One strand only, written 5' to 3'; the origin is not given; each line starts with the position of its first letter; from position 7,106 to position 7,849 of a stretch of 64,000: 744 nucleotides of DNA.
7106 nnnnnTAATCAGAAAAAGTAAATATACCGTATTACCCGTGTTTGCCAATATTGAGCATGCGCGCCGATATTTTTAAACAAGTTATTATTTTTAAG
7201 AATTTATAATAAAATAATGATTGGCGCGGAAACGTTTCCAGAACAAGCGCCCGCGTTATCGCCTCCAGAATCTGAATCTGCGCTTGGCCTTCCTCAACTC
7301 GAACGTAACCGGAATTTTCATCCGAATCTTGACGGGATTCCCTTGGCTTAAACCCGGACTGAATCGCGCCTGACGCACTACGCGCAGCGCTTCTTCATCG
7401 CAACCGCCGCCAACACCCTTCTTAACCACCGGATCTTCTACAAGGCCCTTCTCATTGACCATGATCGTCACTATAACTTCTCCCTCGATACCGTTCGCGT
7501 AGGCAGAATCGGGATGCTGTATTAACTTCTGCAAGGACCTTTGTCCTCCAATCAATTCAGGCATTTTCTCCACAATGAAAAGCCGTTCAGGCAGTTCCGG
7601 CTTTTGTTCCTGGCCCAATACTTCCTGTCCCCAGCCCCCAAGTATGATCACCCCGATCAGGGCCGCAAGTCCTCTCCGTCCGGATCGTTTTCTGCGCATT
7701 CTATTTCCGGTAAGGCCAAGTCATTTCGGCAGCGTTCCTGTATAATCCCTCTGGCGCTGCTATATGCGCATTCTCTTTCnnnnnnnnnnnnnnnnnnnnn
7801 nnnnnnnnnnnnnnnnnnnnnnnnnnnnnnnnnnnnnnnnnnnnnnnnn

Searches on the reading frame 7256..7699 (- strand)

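Call 5: search_protein_families(library=pfam, proteins=[window:7256-7699:-], max_evalue=0.01)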
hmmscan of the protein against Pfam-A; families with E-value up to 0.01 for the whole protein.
window:7256-7699:- (147 aa): 1 family
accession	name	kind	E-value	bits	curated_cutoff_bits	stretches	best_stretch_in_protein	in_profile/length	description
PF03544.19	TonB_C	-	9.6e-18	64.9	24.6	1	62-135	5-79/79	Gram-negative bacterial TonB protein C-terminal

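Call 6: search_protein_families(library=padloc, proteins=[window:7256-7699:-], max_evalue=0.01)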
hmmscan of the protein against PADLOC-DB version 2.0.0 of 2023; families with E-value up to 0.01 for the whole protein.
window:7256-7699:- (147 aa): 0 families

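Call 76: search_protein_families(library=ncbifam, proteins=[window:7256-7699:-], max_evalue=0.001)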
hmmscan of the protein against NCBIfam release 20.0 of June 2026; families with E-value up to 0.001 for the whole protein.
window:7256-7699:- (147 aa): 2 families
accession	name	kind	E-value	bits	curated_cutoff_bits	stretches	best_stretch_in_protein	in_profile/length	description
TIGR01352.1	tonB_Cterm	subfamily_domain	6.2e-15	55.3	27.1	1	62-135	3-75/76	TonB family protein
NF038079.1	TonB_sider_MxcH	equivalog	6.3e-10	37.8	925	1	60-138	10-88/792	TonB-dependent siderophore myxochelin receptor MxcH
